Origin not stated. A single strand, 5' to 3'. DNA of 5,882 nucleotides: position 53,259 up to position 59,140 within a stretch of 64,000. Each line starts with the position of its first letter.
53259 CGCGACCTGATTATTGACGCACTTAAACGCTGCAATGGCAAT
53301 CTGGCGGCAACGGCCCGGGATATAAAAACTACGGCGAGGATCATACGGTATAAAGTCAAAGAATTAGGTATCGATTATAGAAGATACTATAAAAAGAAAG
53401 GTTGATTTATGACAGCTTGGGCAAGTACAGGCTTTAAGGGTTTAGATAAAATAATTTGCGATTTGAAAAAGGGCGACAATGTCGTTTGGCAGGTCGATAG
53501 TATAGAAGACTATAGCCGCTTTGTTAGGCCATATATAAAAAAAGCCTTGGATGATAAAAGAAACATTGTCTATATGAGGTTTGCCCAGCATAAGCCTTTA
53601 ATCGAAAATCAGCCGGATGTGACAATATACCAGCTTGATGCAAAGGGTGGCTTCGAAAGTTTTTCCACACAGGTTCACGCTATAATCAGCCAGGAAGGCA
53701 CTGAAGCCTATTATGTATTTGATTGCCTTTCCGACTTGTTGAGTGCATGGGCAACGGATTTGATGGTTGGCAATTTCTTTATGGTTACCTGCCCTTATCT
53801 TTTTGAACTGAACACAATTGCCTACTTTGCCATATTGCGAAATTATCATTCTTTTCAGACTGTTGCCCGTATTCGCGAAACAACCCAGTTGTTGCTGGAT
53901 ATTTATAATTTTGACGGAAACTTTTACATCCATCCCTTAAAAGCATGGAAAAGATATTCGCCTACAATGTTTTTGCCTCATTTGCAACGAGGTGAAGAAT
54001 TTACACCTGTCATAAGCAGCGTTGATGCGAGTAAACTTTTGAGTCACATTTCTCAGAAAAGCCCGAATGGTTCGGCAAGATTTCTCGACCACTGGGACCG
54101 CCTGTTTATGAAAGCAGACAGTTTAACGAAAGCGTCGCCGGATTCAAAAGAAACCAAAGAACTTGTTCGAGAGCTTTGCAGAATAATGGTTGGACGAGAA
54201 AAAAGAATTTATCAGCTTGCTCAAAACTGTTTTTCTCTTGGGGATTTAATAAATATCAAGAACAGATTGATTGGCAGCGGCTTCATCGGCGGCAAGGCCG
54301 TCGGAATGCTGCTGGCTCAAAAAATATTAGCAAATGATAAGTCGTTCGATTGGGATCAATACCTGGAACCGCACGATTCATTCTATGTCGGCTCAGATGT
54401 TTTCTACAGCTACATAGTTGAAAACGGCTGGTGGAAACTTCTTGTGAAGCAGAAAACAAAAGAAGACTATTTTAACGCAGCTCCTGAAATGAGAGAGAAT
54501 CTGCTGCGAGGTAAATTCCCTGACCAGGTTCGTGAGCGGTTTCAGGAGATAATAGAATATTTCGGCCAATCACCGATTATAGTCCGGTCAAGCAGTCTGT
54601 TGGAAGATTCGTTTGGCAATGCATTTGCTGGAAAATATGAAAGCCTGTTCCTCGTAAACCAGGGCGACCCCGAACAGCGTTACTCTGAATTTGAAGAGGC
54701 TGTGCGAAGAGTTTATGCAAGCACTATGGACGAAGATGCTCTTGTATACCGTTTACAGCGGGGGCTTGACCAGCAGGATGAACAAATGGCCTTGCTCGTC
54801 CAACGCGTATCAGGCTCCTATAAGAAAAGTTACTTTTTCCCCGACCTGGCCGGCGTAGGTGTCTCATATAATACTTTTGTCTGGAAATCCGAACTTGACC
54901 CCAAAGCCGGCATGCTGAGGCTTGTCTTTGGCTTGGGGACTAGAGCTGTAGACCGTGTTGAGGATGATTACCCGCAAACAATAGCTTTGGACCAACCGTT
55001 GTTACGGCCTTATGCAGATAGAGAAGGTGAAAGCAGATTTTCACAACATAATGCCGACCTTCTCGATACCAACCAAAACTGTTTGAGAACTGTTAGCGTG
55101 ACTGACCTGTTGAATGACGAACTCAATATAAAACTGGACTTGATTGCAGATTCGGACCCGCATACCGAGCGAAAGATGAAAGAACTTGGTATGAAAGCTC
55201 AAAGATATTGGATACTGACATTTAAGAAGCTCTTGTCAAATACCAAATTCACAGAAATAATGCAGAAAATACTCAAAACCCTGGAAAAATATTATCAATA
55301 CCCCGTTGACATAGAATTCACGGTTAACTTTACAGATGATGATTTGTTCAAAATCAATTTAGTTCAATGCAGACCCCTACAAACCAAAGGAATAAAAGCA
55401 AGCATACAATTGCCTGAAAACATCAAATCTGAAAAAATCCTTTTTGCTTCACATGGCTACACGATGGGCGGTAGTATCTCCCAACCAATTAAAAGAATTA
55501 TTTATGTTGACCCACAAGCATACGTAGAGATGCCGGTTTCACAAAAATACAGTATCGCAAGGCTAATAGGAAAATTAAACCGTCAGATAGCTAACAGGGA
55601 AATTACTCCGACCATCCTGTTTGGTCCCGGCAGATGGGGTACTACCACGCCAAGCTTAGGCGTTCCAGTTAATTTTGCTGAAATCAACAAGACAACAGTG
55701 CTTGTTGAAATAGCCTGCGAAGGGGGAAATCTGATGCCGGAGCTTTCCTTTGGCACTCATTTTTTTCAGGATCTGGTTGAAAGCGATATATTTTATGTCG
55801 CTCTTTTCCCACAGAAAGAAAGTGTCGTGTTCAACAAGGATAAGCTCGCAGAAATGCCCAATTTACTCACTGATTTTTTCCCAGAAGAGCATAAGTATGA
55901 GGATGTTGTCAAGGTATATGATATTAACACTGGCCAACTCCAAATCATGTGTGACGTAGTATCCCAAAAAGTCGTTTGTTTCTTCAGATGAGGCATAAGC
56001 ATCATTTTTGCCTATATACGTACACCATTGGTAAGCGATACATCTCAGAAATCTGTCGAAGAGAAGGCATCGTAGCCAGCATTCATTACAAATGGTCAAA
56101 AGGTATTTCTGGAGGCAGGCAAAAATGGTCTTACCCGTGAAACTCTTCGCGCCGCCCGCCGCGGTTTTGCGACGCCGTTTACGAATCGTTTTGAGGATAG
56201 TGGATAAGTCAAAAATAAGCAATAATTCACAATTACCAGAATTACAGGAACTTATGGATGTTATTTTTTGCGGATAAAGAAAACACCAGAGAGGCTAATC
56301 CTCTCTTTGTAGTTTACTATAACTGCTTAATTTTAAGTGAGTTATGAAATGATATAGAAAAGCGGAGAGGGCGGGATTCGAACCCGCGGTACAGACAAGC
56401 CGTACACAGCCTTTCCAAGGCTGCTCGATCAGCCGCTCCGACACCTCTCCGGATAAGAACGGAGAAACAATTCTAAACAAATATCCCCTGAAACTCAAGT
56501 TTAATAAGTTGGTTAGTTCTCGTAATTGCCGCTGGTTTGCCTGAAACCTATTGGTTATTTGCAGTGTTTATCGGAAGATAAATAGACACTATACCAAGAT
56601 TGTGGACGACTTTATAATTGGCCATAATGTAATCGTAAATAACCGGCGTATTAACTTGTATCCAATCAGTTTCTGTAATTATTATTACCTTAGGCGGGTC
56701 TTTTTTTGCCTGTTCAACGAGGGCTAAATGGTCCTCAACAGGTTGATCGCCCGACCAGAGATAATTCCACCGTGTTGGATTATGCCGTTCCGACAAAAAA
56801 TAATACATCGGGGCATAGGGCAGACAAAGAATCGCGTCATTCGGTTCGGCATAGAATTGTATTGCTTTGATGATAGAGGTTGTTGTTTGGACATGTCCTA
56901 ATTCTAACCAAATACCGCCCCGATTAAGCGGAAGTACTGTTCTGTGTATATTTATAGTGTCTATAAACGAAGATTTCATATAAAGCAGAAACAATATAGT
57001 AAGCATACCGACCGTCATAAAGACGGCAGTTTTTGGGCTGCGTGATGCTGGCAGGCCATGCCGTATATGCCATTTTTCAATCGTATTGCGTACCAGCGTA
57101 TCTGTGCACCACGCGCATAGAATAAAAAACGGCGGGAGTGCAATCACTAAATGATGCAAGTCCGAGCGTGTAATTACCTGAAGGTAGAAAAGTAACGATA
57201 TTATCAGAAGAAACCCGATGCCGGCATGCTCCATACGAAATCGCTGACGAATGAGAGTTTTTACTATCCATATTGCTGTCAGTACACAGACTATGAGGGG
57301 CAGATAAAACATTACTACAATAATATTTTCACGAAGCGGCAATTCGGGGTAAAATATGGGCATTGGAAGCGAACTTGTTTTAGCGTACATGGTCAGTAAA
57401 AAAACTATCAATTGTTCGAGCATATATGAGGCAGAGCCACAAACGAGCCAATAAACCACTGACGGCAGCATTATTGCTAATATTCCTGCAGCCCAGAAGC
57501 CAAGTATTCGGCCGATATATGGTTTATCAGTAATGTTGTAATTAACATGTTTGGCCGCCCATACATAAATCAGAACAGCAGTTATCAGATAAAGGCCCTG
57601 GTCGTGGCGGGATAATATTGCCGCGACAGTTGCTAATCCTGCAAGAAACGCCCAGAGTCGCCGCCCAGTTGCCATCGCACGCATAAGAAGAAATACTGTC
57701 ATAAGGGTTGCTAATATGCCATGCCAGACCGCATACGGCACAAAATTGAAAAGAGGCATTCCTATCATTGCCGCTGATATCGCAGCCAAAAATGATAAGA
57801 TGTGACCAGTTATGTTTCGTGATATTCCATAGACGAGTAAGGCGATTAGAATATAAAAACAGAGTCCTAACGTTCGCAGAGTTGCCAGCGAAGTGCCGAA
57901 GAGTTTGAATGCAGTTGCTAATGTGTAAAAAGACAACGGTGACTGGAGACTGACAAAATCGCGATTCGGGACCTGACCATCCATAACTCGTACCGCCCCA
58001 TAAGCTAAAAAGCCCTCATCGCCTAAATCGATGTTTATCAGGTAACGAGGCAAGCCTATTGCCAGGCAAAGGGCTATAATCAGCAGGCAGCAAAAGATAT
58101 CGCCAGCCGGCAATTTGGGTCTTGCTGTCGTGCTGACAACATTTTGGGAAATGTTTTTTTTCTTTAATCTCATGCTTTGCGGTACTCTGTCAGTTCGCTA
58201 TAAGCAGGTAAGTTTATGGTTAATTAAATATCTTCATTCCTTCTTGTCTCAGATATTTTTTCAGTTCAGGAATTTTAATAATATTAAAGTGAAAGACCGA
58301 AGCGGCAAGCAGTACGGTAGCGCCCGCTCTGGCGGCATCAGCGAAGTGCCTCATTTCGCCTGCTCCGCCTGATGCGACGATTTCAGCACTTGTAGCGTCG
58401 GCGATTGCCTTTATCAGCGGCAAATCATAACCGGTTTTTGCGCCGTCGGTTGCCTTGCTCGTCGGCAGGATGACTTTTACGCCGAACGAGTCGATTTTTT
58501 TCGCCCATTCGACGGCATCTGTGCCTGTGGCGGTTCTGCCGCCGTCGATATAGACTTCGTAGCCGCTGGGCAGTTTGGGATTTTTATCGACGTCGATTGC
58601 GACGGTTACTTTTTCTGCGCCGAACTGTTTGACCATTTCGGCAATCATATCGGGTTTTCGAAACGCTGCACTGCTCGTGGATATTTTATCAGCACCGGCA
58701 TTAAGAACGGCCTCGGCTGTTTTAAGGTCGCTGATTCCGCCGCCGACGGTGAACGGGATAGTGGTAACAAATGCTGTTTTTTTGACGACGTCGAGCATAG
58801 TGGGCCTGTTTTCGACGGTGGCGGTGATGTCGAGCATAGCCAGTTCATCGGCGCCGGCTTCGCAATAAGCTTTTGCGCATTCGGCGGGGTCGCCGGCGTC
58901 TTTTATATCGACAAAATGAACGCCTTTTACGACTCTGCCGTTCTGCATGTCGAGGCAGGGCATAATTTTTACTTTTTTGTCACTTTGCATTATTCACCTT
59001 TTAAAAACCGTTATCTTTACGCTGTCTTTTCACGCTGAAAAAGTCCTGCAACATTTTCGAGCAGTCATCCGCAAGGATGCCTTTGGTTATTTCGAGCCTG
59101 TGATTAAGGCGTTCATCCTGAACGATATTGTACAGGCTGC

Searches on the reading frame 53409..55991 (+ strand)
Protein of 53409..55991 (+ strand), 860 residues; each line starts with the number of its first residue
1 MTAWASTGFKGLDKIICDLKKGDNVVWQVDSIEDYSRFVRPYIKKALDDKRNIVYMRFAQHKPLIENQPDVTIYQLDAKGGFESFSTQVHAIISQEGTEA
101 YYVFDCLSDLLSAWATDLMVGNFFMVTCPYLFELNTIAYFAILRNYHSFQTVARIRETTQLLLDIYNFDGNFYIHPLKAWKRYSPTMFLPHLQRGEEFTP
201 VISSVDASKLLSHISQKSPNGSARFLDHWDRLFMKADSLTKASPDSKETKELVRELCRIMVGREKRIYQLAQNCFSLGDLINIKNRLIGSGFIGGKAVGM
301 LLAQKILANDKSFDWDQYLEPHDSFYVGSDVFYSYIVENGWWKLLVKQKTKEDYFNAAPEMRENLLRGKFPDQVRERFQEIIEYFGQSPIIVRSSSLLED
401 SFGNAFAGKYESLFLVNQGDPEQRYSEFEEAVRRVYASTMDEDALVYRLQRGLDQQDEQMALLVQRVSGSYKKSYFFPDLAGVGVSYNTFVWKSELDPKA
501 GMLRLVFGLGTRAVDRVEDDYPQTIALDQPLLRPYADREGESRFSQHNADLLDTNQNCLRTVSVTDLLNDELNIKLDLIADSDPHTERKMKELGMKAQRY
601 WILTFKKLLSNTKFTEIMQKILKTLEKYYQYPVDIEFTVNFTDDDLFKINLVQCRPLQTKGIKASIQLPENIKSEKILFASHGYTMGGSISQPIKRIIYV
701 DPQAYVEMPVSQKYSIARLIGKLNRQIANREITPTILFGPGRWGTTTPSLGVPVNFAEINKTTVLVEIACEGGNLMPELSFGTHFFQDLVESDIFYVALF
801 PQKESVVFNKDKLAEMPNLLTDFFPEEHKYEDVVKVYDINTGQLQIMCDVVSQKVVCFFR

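Call 9: search_protein_families(library=pfam, proteins=[window:53409-55991:+], max_evalue=0.01)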
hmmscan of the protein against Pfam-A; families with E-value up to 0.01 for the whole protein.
window:53409-55991:+ (860 aa): 1 family
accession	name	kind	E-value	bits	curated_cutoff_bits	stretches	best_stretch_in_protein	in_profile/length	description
PF01326.24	PPDK_N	-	9.7e-53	180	27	1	293-673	4-325/328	Pyruvate phosphate dikinase, AMP/ATP-binding domain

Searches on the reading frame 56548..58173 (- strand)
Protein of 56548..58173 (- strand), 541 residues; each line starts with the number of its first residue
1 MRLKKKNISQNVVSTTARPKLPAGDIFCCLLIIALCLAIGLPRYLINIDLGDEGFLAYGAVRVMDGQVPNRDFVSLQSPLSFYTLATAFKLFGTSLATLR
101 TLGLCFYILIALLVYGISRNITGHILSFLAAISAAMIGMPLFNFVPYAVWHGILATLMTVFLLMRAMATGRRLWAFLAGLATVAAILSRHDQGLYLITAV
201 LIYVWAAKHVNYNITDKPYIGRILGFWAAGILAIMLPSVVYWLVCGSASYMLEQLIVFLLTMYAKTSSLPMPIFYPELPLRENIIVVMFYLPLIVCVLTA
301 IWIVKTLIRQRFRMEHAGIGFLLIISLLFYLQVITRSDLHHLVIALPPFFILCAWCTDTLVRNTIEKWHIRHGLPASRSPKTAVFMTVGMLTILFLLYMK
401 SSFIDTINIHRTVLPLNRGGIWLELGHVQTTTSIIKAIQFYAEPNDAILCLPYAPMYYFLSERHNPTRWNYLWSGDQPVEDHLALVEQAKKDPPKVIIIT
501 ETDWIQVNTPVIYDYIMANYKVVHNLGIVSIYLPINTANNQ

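Call 9: search_protein_families(library=pfam, proteins=[window:56548-58173:-], max_evalue=0.01)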
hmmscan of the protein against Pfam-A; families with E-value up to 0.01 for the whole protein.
window:56548-58173:- (541 aa): 1 family
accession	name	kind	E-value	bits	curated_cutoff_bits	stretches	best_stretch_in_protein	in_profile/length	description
PF13231.12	PMT_2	-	2.5e-07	31.5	26.1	1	78-225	3-150/160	Dolichyl-phosphate-mannose-protein mannosyltransferase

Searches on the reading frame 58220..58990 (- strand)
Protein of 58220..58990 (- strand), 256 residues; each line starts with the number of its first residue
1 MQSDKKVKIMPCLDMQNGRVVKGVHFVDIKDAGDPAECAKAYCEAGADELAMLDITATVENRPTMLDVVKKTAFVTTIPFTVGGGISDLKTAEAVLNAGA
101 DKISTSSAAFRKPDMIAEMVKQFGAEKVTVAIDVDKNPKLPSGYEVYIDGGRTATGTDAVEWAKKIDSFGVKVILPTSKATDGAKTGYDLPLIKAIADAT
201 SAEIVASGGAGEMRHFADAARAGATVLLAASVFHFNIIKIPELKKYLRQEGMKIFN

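Call 9: search_protein_families(library=pfam, proteins=[window:58220-58990:-], max_evalue=0.01)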
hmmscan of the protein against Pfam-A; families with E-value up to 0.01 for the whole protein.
window:58220-58990:- (256 aa): 6 families
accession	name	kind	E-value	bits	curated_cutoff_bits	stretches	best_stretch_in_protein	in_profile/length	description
PF00977.27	His_biosynth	-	2.4e-69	233.7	23.6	1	8-238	1-227/228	Histidine biosynthesis protein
PF01884.23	PcrB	-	0.00083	19.3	23.9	0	68-120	171-222/226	PcrB family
PF02581.23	TMP-TENI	-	0.0012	18.7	27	0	40-108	109-179/180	Thiamine monophosphate synthase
PF04309.18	G3P_antiterm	-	0.0013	18.6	27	1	65-108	127-170/173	Glycerol-3-phosphate responsive antiterminator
PF01207.24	Dus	-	0.0061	16.1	20.4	0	36-123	141-230/311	Dihydrouridine synthase (Dus)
PF05690.20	ThiG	-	0.0096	15.7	23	0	160-231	134-205/247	Thiazole biosynthesis protein ThiG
